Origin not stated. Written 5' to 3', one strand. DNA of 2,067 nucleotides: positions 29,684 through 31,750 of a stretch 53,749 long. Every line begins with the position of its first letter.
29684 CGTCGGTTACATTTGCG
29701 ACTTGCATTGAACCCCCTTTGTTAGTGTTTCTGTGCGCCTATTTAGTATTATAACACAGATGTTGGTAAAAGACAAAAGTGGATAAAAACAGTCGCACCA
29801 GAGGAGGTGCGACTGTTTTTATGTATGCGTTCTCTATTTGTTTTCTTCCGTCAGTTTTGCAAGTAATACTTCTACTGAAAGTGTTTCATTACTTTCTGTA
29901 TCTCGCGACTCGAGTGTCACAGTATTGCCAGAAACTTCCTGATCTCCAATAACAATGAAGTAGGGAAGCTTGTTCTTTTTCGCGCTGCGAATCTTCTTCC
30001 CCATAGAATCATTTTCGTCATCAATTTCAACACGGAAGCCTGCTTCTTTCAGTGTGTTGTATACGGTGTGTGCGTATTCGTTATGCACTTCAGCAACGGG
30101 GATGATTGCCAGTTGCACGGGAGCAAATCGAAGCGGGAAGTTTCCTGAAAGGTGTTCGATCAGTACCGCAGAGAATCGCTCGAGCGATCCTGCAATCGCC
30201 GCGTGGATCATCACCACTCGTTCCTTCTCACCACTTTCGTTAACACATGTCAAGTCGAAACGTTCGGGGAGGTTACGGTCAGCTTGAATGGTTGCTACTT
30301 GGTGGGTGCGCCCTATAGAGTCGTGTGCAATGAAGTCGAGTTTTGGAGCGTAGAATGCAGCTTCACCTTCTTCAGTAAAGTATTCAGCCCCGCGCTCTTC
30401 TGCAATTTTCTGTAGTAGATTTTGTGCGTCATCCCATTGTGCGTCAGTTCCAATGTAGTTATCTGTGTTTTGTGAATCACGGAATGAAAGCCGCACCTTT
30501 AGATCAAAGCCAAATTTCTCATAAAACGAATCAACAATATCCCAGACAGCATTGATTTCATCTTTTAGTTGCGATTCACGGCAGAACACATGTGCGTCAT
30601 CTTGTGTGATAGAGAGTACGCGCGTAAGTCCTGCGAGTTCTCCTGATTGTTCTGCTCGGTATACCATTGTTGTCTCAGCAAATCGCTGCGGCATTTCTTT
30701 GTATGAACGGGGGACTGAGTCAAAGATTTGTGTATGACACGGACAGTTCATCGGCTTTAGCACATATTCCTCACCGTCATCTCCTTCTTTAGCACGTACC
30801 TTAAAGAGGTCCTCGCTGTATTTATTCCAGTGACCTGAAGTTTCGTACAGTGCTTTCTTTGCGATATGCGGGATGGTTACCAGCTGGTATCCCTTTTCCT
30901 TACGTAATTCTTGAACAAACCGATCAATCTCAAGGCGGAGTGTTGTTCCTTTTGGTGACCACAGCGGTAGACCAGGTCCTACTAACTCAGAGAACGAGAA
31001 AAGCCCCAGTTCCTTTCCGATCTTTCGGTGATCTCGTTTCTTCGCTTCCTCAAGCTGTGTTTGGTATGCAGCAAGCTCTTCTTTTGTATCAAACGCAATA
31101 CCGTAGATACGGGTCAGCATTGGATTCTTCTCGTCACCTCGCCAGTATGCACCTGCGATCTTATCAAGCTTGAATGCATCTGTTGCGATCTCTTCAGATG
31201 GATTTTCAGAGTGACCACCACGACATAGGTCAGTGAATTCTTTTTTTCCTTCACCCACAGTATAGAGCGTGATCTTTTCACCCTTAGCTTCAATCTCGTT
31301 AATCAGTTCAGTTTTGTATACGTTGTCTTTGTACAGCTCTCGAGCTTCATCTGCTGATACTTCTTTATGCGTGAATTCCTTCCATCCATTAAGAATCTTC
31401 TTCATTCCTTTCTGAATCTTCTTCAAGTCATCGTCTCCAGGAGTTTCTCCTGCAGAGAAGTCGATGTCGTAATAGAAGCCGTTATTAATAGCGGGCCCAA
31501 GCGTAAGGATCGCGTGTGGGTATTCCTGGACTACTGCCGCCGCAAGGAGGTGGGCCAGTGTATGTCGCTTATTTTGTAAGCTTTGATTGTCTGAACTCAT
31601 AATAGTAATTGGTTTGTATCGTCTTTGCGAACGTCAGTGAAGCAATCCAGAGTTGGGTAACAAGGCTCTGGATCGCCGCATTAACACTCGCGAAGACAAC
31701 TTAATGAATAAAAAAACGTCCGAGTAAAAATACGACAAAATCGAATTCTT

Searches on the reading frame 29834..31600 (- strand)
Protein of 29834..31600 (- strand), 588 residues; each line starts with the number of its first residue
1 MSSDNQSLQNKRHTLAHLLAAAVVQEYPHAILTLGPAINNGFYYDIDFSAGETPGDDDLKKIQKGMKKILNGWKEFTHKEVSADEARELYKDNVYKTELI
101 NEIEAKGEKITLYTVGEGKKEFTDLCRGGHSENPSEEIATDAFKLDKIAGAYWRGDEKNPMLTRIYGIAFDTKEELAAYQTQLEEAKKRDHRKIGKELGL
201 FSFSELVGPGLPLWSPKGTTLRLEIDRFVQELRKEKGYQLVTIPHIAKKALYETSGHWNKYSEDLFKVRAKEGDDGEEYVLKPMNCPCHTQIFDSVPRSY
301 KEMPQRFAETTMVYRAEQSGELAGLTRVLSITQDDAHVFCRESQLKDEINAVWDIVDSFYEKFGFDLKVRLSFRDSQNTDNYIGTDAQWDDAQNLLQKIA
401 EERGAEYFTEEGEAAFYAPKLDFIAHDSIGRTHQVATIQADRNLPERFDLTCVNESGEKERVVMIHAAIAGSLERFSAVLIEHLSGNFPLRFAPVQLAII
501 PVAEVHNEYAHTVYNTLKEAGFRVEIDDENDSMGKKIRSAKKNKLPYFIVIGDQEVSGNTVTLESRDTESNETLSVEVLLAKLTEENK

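Call 14: search_protein_families(library=pfam, proteins=[window:29834-31600:-])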
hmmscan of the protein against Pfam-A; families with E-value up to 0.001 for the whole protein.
window:29834-31600:- (588 aa): 3 families
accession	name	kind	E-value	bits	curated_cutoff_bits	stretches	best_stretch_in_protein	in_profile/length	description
PF00587.30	tRNA-synt_2b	-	3.4e-44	151.5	29.3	1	274-483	6-178/179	tRNA synthetase class II core domain (G, H, P, S and T)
PF03129.25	HGTP_anticodon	-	6.3e-25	87.6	21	1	496-585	1-93/94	Anticodon binding domain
PF07973.19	tRNA_SAD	-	7.6e-06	26.2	24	1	110-166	1-44/44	Threonyl and Alanyl tRNA synthetase second additional domain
